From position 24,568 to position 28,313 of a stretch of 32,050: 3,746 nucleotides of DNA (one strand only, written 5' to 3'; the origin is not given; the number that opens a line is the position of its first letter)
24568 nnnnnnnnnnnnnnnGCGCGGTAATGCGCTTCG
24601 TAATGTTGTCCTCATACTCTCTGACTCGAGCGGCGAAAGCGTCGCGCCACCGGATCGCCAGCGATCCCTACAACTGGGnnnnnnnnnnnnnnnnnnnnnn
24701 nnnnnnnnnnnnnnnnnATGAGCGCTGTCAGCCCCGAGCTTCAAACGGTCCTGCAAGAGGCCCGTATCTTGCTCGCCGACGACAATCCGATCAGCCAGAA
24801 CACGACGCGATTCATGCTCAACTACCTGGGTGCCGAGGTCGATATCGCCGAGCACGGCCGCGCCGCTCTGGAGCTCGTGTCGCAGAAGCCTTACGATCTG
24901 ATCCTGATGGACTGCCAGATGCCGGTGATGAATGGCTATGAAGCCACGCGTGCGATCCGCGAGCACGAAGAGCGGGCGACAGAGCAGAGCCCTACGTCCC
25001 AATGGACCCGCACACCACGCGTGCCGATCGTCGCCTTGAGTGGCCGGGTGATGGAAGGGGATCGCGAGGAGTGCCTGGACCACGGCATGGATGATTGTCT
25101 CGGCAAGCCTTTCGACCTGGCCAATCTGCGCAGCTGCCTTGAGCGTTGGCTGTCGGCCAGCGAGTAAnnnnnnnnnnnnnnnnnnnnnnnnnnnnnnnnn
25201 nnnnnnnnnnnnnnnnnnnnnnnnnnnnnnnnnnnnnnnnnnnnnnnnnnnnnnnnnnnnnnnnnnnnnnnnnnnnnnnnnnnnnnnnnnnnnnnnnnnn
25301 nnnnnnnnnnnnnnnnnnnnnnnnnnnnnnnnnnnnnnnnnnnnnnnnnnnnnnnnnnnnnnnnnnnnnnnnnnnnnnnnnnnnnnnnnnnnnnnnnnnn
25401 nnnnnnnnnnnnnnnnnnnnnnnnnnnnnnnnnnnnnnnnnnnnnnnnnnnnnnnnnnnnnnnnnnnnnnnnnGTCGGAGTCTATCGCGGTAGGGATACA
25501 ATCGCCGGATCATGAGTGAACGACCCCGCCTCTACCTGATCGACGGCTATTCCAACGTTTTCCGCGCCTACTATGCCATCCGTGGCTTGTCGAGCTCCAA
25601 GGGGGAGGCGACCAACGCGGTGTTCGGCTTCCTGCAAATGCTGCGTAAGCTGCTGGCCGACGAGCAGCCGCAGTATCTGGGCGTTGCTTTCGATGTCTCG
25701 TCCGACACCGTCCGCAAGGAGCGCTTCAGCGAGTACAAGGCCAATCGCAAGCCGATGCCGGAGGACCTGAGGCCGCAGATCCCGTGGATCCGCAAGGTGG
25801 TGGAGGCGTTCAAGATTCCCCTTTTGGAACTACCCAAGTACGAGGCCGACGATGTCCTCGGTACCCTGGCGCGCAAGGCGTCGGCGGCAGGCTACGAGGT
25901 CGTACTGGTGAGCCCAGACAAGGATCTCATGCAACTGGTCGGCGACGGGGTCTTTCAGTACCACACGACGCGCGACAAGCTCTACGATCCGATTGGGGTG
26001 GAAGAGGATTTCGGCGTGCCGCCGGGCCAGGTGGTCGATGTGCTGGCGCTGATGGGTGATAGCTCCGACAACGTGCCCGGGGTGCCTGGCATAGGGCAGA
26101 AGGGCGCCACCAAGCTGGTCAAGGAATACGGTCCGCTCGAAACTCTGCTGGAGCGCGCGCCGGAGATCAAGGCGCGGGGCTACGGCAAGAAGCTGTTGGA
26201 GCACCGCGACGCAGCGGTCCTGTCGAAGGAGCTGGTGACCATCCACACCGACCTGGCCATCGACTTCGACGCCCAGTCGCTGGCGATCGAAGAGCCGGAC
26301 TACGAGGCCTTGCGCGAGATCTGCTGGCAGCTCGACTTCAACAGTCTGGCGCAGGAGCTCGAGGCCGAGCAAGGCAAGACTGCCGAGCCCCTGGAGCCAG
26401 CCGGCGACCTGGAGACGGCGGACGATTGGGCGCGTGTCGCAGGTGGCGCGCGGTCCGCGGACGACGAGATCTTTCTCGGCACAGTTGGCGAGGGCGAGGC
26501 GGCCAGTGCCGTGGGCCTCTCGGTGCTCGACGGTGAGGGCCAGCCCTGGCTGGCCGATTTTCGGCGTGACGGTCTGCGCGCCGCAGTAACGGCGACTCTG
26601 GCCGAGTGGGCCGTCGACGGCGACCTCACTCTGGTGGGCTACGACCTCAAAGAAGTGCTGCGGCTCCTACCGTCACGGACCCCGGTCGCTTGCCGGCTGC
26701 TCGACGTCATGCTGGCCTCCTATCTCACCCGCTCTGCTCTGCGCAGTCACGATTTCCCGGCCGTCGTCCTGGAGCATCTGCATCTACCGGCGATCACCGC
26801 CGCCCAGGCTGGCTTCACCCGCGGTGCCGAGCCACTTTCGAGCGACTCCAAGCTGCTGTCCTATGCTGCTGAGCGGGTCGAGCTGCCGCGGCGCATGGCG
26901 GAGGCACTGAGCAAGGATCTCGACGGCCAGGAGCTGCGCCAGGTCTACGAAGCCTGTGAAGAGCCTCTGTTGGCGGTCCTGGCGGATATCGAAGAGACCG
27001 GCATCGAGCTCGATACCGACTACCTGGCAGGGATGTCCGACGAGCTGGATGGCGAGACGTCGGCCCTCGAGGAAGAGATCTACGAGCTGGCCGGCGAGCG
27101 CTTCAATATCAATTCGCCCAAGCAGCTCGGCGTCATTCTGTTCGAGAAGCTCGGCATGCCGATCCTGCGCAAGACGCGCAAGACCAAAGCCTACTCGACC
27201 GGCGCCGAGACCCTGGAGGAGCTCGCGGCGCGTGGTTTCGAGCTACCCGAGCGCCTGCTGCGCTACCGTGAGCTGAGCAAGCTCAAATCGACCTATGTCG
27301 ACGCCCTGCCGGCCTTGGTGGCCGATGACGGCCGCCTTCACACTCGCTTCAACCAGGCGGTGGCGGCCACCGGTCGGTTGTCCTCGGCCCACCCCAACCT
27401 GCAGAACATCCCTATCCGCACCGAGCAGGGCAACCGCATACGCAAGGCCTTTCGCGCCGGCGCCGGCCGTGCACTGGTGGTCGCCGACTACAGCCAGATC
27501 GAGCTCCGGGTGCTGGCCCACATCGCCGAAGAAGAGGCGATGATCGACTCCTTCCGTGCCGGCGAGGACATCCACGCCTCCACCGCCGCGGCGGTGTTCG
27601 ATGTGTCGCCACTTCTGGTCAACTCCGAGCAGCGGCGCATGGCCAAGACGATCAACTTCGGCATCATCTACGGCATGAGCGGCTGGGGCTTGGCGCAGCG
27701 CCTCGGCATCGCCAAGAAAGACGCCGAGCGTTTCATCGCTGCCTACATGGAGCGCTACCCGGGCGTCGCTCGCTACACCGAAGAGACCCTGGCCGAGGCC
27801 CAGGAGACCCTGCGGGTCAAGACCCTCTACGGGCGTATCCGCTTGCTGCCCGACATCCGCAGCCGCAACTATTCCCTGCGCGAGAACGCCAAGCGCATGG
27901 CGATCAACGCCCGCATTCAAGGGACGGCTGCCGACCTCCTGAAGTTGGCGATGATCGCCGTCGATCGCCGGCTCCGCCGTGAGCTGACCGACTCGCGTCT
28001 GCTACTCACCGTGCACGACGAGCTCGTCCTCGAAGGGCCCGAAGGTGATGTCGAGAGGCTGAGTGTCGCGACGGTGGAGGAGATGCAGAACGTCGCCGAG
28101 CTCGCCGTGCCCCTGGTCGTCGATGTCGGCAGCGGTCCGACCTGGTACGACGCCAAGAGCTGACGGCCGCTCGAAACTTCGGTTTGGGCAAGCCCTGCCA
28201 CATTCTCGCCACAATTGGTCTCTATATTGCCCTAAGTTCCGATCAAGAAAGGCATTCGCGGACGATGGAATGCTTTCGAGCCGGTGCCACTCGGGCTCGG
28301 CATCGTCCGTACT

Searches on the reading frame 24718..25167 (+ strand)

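Call 35: search_protein_families(library=pfam, proteins=[window:24718-25167:+], max_evalue=0.00001)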
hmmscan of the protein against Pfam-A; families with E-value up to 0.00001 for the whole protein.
window:24718-25167:+ (149 aa): 1 family
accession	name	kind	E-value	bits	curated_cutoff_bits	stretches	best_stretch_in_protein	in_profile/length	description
PF00072.30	Response_reg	-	2.2e-25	89.4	30.2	1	17-140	1-109/111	Response regulator receiver domain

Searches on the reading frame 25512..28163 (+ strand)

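Call 5: search_protein_families(library=pfam, proteins=[window:25512-28163:+])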
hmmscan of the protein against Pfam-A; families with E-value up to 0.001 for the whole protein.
window:25512-28163:+ (883 aa): 3 families
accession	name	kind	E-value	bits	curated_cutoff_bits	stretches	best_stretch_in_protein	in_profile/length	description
PF00476.26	DNA_pol_A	-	2.9e-149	497.6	34.3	1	503-880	2-381/381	DNA polymerase family A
PF02739.22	5_3_exonuc_N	-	5.7e-57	192.4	34.3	1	6-168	1-164/164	5'-3' exonuclease, N-terminal resolvase-like domain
PF01367.25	5_3_exonuc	-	4.7e-32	110.8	40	1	169-264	1-96/97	5'-3' exonuclease, C-terminal SAM fold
